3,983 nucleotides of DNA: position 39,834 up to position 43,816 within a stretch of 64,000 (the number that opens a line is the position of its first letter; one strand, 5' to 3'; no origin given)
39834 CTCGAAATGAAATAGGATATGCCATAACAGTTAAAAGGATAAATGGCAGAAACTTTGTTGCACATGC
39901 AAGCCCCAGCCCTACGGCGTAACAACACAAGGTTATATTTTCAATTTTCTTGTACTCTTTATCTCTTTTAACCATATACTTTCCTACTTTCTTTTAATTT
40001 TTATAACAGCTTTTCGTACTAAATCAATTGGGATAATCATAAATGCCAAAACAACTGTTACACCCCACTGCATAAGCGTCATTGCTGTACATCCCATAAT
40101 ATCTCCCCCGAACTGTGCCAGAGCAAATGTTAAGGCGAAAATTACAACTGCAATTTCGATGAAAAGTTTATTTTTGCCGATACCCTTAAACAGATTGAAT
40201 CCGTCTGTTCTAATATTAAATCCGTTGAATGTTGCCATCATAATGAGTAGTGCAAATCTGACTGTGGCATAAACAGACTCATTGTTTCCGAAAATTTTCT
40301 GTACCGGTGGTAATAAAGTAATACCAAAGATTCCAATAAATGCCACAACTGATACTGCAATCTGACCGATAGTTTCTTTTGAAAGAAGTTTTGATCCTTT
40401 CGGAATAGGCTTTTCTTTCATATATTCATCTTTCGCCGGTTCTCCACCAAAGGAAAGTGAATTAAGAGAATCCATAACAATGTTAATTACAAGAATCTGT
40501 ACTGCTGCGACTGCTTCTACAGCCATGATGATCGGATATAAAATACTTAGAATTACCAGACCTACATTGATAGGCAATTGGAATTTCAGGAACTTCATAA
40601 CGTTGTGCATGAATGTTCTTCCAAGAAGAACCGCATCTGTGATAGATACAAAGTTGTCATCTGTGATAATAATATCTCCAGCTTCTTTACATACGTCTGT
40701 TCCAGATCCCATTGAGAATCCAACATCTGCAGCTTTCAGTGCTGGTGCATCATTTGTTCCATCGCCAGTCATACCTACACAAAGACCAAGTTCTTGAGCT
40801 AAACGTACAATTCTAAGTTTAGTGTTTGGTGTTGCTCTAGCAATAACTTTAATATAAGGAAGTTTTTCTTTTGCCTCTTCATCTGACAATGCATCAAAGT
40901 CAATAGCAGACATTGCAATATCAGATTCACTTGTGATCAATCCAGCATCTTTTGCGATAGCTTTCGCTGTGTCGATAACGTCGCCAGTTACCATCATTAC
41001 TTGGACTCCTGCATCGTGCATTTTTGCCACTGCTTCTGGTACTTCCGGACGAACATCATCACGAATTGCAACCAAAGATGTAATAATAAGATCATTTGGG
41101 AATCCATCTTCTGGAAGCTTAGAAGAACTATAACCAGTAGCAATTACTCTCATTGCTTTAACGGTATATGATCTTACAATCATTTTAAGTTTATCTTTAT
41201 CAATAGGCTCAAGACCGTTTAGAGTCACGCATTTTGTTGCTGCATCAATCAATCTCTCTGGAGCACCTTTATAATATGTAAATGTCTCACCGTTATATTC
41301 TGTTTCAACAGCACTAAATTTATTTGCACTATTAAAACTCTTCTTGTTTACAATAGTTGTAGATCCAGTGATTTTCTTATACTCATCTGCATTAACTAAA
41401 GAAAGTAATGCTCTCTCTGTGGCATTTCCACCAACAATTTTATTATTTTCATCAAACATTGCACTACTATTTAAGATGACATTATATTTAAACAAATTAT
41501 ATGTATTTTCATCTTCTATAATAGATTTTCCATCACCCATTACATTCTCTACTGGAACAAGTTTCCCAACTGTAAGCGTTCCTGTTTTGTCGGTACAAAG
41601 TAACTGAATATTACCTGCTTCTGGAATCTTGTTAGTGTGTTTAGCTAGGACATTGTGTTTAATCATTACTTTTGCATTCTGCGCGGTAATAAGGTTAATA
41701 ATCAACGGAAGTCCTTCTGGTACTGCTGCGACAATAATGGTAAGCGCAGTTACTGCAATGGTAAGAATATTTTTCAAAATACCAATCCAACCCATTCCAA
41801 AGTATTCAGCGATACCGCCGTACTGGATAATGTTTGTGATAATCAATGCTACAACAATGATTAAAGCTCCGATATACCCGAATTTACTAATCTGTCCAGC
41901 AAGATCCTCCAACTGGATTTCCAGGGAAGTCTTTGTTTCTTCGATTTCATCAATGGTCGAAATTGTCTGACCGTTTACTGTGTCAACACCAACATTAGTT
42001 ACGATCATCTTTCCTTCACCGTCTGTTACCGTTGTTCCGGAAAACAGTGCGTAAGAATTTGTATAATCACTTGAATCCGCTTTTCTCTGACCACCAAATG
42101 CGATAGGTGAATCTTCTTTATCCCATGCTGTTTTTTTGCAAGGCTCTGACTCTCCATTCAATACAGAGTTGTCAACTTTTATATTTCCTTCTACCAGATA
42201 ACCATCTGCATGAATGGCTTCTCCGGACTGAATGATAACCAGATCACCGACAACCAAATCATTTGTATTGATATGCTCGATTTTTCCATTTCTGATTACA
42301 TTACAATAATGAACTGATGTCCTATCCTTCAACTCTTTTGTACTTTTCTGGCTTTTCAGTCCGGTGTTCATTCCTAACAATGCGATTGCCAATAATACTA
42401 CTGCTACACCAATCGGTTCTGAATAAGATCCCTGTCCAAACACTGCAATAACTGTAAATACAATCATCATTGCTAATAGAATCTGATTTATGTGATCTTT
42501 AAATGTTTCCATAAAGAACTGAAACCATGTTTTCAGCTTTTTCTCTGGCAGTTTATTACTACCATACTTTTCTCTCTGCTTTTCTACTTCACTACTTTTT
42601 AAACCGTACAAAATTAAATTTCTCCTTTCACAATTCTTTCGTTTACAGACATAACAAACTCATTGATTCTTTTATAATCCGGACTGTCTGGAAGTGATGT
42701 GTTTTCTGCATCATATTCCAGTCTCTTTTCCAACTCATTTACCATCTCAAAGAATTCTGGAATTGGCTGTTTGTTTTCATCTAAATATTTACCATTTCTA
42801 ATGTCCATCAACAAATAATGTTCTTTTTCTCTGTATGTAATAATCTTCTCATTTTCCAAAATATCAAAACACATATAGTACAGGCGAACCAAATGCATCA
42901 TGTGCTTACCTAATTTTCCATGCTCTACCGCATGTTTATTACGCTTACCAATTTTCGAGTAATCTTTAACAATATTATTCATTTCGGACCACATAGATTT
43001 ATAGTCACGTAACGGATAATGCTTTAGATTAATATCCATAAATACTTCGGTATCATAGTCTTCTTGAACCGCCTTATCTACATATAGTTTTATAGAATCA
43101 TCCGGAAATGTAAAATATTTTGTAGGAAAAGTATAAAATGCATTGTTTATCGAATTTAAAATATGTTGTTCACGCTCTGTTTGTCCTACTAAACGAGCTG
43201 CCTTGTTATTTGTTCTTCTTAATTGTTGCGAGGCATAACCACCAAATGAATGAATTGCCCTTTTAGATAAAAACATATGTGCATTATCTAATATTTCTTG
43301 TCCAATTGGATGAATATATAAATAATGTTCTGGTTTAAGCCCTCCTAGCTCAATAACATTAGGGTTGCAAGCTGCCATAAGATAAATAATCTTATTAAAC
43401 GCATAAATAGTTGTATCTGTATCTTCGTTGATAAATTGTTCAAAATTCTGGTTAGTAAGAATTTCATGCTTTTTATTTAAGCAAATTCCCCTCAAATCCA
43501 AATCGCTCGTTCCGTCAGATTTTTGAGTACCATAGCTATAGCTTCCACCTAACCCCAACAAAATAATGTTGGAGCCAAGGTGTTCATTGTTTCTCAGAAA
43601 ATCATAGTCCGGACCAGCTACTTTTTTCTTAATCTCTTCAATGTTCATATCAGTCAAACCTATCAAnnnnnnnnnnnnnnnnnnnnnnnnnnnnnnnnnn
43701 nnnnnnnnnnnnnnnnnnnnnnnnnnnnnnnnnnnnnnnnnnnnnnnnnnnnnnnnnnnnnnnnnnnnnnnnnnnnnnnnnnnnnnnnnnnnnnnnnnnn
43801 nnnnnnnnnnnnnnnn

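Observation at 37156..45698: Ter-like calcium and membrane-stress module carried by a phage: PspA-like protein, three TerD paralogues, a Ca2+ P-type ATPase, a nucleotidyltransferase and a 682-aa unknown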

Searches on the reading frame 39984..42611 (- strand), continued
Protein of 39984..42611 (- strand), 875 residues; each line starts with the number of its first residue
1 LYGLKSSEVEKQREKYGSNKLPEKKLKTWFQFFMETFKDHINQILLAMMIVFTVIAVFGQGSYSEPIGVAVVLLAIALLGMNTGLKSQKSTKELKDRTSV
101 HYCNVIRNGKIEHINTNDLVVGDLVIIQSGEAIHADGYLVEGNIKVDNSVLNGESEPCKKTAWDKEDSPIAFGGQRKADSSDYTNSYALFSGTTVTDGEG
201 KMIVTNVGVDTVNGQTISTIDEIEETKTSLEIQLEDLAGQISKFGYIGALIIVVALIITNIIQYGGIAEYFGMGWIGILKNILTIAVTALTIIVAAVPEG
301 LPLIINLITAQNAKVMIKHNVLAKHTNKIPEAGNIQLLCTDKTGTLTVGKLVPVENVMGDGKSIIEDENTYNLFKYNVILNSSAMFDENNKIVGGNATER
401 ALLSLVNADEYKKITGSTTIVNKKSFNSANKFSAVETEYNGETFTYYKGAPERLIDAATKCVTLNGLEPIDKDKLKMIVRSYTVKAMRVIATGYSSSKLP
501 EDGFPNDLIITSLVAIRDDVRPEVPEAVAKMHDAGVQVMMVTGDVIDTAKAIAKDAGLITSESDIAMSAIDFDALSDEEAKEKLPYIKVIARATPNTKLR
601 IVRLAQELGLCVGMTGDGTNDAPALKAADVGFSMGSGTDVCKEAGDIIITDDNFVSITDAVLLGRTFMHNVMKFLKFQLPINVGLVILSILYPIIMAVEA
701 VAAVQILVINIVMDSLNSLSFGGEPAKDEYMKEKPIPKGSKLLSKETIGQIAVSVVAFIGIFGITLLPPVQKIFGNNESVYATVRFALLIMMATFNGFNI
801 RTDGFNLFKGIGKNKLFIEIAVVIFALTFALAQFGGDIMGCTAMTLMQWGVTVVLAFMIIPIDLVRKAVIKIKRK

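Call 84: search_solved_structures(query=window:39984-42611:-, max_evalue=1e-100, show_alignments=2)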
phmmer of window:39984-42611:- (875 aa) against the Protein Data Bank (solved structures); distinct sequences matched with E-value up to 1e-100: 3.
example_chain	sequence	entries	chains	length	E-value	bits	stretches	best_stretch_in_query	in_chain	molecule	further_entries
8qmp_A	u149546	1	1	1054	5.2e-106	358.7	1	9-868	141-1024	Calcium-transporting ATPase 8, plasma membrane-type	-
9euq_A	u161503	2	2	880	5.9e-102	345.3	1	3-862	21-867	Calcium-transporting ATPase lmo0841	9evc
6zhf_A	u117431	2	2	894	6.1e-102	345.3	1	3-862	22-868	Calcium-transporting ATPase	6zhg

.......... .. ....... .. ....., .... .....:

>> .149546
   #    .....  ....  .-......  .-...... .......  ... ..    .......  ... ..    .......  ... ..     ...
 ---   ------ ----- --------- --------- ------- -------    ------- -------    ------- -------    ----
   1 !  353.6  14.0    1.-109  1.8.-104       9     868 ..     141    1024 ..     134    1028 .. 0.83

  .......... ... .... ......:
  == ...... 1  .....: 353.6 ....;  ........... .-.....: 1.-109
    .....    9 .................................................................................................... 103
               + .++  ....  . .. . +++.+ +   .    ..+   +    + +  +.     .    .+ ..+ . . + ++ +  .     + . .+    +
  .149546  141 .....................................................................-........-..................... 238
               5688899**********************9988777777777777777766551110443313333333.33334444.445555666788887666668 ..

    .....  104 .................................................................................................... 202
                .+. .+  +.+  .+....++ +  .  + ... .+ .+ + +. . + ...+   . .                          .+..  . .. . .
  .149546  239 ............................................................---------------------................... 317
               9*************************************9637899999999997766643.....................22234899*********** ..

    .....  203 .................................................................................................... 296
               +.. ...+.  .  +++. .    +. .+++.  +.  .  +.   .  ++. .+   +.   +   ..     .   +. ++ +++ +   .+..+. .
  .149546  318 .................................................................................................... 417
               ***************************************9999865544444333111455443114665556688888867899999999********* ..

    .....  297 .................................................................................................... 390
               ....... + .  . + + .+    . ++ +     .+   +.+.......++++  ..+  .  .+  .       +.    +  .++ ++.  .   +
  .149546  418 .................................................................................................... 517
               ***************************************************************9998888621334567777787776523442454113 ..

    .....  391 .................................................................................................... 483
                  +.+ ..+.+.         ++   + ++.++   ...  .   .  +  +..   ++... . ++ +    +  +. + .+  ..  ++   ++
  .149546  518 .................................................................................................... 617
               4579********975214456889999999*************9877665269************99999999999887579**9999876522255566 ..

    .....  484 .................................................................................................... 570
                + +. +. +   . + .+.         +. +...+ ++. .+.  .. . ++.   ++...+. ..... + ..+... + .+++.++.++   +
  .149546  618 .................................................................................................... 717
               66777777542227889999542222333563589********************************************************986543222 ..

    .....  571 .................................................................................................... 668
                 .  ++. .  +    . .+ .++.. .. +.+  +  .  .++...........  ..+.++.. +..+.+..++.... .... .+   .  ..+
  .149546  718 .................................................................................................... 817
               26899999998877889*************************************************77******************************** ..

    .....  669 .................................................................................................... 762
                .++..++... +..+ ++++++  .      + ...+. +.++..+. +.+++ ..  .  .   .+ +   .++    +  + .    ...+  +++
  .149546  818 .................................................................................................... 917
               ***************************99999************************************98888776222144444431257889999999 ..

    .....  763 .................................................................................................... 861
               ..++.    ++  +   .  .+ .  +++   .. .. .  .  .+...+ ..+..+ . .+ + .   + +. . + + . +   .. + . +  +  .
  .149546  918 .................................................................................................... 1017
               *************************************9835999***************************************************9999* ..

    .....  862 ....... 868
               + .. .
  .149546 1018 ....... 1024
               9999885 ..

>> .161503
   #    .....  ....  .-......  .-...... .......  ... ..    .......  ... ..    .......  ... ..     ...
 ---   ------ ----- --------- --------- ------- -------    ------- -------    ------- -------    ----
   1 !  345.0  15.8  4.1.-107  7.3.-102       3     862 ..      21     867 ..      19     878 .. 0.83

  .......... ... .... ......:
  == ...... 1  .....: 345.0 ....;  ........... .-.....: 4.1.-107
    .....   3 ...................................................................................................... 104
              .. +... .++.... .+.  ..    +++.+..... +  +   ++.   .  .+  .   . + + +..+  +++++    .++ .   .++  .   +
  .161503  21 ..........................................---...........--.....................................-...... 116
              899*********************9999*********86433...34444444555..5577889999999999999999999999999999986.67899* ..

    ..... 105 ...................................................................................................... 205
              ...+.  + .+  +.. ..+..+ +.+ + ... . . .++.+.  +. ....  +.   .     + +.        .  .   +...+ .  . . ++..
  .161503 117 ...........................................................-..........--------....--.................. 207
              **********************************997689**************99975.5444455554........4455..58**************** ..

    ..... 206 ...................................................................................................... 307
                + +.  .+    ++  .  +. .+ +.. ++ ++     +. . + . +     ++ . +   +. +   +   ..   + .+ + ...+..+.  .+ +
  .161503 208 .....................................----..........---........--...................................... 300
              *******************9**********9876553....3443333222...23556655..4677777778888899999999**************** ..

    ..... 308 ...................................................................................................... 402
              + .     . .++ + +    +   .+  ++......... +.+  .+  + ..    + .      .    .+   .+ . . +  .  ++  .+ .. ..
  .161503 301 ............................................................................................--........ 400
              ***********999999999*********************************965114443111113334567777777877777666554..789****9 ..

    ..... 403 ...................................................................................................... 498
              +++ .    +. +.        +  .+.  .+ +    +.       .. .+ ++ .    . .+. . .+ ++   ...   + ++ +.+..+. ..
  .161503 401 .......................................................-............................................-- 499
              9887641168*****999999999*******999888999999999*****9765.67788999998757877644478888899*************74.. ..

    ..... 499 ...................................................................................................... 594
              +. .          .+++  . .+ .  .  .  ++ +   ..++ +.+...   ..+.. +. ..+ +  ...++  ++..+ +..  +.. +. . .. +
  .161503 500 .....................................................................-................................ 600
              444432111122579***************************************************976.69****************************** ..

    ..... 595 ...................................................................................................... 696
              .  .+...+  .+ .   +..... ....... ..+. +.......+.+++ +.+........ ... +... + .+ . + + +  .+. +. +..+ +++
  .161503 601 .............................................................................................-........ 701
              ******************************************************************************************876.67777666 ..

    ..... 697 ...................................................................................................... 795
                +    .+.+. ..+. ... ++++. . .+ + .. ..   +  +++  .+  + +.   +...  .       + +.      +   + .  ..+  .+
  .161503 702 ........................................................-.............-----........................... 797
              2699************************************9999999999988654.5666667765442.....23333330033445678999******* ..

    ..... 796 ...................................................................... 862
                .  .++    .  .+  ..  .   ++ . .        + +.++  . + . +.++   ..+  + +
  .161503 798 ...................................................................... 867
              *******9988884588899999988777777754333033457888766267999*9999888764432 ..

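Call 85: search_protein_families(library=padloc, proteins=[window:39984-42611:-], max_evalue=0.001)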
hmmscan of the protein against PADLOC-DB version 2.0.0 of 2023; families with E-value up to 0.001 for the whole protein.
window:39984-42611:- (875 aa): 0 families

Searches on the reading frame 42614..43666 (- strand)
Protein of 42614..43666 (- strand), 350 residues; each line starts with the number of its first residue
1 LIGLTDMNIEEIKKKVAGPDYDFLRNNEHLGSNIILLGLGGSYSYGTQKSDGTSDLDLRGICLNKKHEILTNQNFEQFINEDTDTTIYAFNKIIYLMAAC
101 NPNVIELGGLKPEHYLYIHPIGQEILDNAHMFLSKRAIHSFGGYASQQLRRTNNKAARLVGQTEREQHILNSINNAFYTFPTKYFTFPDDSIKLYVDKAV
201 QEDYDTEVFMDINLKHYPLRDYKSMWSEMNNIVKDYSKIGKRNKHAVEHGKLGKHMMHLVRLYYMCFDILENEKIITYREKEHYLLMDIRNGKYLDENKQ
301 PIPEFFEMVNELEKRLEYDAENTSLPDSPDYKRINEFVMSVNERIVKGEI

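Call 3: search_protein_families(library=pfam, proteins=[window:42614-43666:-], max_evalue=0.01)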
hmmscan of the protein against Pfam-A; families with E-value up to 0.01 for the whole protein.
window:42614-43666:- (350 aa): 1 family
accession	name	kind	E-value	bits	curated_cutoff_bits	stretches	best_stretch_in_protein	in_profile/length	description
PF10127.15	RlaP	-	1.1e-13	51.9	23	1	29-154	15-142/249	RNA repair pathway DNA polymerase beta family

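Call 11: search_protein_families(library=phrogs, proteins=[window:42614-43666:-], max_evalue=0.001)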
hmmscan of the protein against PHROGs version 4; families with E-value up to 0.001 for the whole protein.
window:42614-43666:- (350 aa): 1 family
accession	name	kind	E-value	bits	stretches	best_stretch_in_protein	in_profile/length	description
phrog_388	-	DNA, RNA and nucleotide metabolism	1.6e-50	173.2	1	24-348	28-336/351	nucleotidyltransferase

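Call 28: search_protein_families(library=ncbifam, proteins=[window:42614-43666:-], max_evalue=0.01)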
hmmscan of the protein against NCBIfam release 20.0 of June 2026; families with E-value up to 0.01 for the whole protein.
window:42614-43666:- (350 aa): 0 families

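Call 30: search_solved_structures(query=window:42614-43666:-, max_evalue=1)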
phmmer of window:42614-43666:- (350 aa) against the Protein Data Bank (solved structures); distinct sequences matched with E-value up to 1: 0.

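Call 85: search_protein_families(library=padloc, proteins=[window:42614-43648:-], max_evalue=0.001)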
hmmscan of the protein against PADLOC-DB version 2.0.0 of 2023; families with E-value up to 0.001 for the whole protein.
window:42614-43648:- (344 aa): 0 families
